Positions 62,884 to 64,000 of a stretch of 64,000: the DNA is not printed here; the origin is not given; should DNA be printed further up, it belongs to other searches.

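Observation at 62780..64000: Second, diverged IscB paralogue 8 kb downstream with a homologous 5' non-coding block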

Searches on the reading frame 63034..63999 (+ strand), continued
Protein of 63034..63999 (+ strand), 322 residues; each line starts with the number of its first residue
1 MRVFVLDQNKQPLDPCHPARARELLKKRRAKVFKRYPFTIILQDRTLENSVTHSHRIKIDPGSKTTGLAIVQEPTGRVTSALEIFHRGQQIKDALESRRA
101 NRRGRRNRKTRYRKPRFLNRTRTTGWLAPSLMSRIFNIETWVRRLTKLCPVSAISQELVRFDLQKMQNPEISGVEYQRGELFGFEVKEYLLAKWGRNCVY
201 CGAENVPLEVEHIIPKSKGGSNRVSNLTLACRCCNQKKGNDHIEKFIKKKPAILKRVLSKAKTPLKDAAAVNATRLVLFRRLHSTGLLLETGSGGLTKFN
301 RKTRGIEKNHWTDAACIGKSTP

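Call 37: search_solved_structures(query=P0001, max_evalue=0.001, show_alignments=1)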
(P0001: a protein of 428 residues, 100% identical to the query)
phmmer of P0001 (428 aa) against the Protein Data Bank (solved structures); distinct sequences matched with E-value up to 0.001: 17.
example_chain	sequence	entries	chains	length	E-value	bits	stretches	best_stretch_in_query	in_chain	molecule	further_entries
9k30_A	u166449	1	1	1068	1.4e-44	155.8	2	112-318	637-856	TbaIscB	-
11hx_A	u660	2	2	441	6.3e-27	97.6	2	110-321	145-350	IscB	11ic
9k2z_A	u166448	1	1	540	7.5e-27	97.4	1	3-336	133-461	HfmIscB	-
11hr_A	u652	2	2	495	3e-26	95.4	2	109-321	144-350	IscB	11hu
7xht_A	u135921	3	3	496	1.8e-25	92.9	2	110-321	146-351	OgeuIscB | IscB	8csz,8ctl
7utn_D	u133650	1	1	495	1.8e-25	92.9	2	110-321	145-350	IscB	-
9liq_A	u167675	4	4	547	1.5e-24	89.8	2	110-346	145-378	Iscb | Iscb+Twin-Strep-tag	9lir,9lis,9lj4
9nvu_P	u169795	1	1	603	3.5e-19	72.1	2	116-327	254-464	OrufIscB-REC-swap 49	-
9lgi_A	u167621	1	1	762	6.5e-15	58.1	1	114-273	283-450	HNH nuclease domain-containing protein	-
8w2z_A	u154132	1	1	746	3.6e-14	55.6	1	122-274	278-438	HNH nuclease domain-containing protein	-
8zq9_B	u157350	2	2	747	3.6e-14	55.6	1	122-274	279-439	a protein | HNH nuclease domain-containing protein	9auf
8w2s_A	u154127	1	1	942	4.2e-14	55.4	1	122-274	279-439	HNH nuclease domain-containing protein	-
9k32_A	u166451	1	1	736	4.3e-14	55.4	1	115-268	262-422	HNH nuclease domain-containing protein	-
8zdr_C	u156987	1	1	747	6.8e-12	48.1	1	122-274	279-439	a protein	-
8dmb_P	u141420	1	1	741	6.2e-11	45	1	2-170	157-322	Ubiquitin-like protein SMT3,IsrB protein,monomeric superfolder Green Fluorescent Protein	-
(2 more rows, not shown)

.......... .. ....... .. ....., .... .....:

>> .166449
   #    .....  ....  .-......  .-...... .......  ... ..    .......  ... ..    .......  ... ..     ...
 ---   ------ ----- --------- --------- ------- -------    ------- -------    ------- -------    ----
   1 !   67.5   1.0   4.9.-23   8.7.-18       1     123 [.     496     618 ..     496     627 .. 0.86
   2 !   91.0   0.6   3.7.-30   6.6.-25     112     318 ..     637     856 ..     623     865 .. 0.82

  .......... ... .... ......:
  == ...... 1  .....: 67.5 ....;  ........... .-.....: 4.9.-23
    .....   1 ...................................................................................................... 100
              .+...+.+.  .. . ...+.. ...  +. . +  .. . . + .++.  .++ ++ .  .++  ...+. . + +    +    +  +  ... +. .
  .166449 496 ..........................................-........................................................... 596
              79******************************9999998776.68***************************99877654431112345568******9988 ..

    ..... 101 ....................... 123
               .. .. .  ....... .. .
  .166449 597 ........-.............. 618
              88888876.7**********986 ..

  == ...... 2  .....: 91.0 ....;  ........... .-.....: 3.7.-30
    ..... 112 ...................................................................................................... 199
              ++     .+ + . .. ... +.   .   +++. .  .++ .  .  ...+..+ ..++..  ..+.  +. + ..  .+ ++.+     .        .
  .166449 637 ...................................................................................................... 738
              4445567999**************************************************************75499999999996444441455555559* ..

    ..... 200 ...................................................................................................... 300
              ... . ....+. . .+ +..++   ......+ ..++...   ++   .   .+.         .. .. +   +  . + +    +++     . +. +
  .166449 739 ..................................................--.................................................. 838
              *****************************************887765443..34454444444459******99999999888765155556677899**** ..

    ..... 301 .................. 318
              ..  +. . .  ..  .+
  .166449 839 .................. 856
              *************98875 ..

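Call 41: search_solved_structures(query=P0001, max_evalue=1e-24, show_alignments=5)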
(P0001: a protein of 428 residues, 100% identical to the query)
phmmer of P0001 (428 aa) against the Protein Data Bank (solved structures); distinct sequences matched with E-value up to 1e-24: 6.
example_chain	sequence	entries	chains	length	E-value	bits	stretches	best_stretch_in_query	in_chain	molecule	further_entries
9k30_A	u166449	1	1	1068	1.4e-44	155.8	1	112-318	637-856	TbaIscB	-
11hx_A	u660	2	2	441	6.3e-27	97.6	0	110-321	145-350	IscB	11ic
9k2z_A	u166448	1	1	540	7.5e-27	97.4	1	3-336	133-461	HfmIscB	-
11hr_A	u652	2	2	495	3e-26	95.4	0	109-321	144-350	IscB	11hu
7xht_A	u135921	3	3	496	1.8e-25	92.9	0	110-321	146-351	OgeuIscB | IscB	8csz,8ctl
7utn_D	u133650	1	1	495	1.8e-25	92.9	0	110-321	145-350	IscB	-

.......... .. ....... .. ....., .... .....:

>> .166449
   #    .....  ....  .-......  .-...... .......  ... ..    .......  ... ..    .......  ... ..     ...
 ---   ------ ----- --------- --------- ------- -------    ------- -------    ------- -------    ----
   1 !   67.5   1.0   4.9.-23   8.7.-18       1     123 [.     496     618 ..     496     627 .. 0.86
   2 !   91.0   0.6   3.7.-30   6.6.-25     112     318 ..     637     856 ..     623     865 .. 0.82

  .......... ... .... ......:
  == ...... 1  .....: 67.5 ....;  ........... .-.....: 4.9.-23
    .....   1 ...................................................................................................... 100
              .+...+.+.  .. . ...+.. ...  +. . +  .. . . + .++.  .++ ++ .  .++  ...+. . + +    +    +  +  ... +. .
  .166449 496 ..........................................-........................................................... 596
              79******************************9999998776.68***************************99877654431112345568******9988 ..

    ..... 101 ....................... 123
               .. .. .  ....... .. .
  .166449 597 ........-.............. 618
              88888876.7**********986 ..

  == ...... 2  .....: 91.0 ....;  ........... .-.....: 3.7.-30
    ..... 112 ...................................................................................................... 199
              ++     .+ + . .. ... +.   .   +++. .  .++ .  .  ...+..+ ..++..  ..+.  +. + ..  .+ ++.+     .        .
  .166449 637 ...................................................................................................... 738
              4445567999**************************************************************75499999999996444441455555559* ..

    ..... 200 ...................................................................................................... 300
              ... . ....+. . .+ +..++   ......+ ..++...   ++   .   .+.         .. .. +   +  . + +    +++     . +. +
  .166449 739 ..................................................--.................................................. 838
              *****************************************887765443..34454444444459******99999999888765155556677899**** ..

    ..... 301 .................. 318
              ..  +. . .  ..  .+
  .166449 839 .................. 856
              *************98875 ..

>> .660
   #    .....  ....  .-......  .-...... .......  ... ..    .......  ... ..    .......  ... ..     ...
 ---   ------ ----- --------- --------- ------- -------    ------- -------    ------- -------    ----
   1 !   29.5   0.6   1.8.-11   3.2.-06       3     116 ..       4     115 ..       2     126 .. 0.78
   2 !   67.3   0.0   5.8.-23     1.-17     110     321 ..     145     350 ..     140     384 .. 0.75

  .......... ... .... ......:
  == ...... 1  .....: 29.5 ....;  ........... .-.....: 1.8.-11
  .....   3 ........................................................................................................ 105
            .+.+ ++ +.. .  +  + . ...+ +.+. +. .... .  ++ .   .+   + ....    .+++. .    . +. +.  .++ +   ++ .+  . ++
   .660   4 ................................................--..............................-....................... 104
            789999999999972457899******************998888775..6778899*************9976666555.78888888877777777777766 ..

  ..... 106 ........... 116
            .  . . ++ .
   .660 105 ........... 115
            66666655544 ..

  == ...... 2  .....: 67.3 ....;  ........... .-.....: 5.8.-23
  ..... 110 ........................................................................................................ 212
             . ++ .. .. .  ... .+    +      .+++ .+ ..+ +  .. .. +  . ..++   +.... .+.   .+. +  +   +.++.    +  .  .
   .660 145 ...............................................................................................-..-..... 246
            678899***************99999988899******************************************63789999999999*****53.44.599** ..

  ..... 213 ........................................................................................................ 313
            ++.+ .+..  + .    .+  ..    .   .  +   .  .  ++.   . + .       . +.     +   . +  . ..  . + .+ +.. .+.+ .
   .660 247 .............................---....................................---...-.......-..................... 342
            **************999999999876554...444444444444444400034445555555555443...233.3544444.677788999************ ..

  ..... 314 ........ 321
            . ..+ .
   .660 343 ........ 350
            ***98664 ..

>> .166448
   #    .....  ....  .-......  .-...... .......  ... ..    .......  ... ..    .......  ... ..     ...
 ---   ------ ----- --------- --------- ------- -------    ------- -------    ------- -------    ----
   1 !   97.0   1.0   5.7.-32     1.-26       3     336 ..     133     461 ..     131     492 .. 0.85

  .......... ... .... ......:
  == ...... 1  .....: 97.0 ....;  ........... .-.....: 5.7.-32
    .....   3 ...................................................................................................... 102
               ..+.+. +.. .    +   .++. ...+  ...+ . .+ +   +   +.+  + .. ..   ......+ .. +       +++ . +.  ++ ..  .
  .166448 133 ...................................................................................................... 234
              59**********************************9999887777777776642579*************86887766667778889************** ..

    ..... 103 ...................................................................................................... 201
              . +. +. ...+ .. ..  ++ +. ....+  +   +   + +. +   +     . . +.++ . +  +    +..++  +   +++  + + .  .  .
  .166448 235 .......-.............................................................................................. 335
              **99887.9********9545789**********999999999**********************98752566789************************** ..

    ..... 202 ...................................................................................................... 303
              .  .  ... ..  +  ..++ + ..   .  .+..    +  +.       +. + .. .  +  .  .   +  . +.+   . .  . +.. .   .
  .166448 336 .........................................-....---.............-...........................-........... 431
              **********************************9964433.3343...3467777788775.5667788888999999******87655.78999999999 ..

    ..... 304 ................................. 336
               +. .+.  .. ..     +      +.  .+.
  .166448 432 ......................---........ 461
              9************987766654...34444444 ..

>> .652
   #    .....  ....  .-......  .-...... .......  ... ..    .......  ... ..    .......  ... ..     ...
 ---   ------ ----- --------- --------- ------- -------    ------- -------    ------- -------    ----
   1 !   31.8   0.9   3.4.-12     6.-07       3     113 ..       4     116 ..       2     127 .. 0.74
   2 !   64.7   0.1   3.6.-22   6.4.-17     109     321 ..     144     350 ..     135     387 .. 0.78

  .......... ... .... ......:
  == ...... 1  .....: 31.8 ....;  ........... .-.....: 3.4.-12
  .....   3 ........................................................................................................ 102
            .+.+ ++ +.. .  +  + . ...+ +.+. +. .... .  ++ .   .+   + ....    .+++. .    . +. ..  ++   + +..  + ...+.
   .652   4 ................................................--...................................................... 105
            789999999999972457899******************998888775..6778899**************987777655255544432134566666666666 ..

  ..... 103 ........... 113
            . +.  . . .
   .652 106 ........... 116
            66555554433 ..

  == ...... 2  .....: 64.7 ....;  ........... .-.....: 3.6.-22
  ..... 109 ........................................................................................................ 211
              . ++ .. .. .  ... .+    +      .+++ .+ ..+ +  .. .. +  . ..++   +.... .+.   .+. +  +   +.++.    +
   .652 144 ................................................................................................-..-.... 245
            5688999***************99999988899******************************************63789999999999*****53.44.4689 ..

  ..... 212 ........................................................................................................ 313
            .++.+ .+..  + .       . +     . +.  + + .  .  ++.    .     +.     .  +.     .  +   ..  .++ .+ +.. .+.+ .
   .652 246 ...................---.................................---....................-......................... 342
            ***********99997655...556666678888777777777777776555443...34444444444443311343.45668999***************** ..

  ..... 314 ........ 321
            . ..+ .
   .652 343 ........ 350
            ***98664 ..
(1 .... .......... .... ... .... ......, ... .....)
